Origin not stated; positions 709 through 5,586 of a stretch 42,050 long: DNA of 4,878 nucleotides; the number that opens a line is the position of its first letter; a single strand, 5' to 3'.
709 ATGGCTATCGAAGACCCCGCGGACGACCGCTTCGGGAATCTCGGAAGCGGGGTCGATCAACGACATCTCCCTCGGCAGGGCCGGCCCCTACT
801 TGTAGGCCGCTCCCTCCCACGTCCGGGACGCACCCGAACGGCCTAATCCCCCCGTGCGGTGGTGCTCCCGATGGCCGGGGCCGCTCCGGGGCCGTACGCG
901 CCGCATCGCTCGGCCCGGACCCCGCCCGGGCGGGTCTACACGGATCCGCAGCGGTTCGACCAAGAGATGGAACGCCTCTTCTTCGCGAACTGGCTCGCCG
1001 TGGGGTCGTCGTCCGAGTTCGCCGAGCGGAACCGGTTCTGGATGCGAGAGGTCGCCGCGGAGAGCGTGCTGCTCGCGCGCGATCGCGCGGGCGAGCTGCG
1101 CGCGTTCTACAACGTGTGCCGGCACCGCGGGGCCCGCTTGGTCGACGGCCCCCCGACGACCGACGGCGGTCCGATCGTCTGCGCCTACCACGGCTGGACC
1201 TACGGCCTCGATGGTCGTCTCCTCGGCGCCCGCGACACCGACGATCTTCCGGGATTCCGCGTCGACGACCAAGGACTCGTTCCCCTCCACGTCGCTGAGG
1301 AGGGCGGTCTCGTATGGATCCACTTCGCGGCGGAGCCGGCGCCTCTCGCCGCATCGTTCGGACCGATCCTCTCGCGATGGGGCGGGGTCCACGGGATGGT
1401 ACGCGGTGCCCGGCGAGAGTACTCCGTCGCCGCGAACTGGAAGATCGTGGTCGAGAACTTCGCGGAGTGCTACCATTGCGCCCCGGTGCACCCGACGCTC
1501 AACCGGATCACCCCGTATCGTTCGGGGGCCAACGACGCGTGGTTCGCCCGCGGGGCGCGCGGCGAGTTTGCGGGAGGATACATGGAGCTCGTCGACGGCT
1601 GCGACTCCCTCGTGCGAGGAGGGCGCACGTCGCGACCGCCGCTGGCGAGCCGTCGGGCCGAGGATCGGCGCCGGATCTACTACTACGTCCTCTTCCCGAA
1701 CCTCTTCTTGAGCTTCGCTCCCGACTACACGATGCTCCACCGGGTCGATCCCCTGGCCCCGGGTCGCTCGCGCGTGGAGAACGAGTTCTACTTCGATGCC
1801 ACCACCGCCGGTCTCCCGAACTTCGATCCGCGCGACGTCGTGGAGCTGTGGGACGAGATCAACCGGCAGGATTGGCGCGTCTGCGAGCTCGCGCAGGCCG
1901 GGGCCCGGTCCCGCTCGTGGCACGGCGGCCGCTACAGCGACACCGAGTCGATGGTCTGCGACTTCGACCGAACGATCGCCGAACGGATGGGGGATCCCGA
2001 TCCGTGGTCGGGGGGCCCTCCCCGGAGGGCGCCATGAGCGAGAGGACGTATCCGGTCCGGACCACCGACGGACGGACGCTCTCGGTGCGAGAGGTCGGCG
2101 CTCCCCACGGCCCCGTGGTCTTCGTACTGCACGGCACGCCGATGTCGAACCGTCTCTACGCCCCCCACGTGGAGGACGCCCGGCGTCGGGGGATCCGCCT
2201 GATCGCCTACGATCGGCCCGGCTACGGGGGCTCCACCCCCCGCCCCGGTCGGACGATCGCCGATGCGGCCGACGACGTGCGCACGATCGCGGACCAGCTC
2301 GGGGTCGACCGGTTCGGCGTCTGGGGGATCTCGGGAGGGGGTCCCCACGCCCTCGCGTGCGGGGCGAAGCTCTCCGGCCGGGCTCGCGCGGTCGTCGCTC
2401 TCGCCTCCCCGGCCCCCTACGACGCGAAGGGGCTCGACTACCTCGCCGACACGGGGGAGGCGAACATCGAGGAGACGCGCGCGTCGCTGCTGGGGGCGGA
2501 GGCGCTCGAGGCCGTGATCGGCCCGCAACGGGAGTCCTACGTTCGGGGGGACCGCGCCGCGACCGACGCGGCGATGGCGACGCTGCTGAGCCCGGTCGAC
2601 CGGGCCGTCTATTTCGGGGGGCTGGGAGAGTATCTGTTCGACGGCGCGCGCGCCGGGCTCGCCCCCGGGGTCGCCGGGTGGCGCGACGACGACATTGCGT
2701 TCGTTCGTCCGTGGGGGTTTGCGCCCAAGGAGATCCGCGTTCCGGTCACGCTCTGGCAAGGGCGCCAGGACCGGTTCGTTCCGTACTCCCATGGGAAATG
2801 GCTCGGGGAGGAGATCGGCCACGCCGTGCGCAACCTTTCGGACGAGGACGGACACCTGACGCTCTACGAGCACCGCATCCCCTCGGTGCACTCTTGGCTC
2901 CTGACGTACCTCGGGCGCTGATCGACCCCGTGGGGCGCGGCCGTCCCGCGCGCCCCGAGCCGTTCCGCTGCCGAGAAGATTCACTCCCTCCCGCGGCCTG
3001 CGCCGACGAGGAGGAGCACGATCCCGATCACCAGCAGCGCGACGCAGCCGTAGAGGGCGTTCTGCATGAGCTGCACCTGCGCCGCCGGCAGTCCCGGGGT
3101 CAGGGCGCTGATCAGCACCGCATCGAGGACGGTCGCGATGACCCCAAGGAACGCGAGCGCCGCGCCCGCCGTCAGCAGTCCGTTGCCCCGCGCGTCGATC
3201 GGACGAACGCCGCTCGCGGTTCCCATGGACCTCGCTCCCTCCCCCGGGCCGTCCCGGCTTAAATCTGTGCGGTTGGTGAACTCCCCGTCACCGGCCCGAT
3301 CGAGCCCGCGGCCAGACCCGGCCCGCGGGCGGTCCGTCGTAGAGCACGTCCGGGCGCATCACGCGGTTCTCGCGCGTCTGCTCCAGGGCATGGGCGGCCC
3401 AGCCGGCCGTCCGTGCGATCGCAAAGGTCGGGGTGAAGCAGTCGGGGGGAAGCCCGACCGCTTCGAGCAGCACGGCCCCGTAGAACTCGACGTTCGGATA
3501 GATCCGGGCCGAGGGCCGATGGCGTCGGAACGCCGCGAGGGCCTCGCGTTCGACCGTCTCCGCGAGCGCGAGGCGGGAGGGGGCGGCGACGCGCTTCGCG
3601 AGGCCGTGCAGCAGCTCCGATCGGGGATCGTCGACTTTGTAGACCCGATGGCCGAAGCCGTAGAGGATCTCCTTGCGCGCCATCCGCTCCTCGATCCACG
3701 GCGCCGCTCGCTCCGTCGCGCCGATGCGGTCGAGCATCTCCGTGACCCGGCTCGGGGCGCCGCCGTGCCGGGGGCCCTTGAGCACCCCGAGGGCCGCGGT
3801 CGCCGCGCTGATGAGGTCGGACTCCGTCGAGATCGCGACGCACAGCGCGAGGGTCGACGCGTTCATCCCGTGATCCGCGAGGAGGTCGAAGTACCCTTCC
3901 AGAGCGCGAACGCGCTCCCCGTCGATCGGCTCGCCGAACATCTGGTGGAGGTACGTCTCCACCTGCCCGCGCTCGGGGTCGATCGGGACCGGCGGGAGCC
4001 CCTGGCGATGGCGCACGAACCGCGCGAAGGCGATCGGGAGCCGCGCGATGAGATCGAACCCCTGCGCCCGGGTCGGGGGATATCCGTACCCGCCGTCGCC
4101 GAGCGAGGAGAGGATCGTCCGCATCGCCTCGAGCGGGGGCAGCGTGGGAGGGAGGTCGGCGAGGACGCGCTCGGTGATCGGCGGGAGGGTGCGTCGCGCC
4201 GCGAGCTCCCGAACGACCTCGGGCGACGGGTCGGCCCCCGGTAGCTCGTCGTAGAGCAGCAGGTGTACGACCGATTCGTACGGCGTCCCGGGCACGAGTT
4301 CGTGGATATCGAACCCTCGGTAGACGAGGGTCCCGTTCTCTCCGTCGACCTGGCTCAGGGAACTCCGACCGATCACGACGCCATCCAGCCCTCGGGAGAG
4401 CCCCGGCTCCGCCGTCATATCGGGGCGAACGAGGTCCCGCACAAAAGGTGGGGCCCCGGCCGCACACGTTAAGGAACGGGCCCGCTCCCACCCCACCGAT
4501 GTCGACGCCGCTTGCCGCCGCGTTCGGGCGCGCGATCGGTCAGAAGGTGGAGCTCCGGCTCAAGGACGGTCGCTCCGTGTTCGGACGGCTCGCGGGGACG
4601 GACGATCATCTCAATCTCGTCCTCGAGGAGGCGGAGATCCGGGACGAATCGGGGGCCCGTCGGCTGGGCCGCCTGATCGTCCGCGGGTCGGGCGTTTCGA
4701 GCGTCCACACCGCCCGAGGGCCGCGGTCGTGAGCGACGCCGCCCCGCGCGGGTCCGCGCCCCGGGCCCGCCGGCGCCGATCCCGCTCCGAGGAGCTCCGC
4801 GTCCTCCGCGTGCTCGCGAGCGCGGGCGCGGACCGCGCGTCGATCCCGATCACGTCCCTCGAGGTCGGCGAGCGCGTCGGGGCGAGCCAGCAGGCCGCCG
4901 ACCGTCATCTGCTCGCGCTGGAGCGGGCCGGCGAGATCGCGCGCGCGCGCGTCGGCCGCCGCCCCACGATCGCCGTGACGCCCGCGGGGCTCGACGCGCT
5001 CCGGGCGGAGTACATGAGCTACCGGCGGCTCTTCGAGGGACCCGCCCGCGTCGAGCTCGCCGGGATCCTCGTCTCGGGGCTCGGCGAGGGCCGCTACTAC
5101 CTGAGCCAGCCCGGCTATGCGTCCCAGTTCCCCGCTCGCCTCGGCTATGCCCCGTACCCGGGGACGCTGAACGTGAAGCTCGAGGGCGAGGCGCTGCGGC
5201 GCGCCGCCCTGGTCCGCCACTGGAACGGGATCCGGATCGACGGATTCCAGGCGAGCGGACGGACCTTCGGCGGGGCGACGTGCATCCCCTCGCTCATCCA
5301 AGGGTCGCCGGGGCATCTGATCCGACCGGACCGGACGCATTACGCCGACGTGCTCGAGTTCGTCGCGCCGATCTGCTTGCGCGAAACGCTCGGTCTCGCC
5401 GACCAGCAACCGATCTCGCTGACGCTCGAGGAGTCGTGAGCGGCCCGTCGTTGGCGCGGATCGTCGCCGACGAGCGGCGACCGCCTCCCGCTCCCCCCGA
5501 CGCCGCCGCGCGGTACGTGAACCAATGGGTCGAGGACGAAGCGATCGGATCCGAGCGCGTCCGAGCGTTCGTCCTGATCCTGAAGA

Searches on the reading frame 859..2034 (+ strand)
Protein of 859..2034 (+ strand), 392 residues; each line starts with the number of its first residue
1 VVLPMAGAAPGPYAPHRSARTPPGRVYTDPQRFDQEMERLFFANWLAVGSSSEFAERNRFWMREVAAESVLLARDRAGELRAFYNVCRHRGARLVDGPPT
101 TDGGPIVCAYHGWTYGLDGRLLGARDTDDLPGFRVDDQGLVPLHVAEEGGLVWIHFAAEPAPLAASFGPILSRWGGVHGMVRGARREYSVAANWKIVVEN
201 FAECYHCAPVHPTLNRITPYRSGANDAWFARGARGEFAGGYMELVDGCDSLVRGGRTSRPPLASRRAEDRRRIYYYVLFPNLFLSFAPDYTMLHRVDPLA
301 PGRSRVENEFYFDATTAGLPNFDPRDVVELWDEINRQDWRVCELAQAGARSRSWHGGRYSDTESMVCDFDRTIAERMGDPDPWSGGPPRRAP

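Call 65: search_protein_families(library=pfam, proteins=[window:859-2034:+], max_evalue=0.05)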
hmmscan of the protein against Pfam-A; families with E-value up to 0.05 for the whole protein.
window:859-2034:+ (392 aa): 2 families
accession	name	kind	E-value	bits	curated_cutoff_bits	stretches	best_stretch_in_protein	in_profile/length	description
PF00848.25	Ring_hydroxyl_A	-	1.8e-44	152.6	24.9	1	180-378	4-207/208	Ring hydroxylating alpha subunit (catalytic domain)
PF00355.32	Rieske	-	4.9e-17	62.1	20.3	1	44-133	1-87/88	Rieske [2Fe-2S] domain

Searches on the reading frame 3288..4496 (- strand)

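Call 65: search_protein_families(library=pfam, proteins=[window:3288-4496:-], max_evalue=0.05)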
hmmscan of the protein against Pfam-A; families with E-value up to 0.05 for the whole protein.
window:3288-4496:- (402 aa): 1 family
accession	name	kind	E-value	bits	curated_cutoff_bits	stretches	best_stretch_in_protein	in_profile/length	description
PF00285.26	Citrate_synt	-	1.6e-98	330.5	27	1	36-382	1-356/357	Citrate synthase, C-terminal domain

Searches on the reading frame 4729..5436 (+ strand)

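Call 65: search_protein_families(library=pfam, proteins=[window:4729-5436:+], max_evalue=0.05)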
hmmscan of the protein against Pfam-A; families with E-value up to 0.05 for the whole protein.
window:4729-5436:+ (236 aa): 3 families
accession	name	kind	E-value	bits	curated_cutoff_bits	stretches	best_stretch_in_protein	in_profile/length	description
PF01982.22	CTP-dep_RFKase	-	8.2e-37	126.3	25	1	115-232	2-120/121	Domain of unknown function DUF120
PF13545.12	HTH_Crp_2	-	0.018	15.4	27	1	24-85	2-64/70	Crp-like helix-turn-helix domain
PF22665.2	DUF6293_C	-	0.038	14.9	27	0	55-93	62-100/101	DUF6293 C-terminal winged helix domain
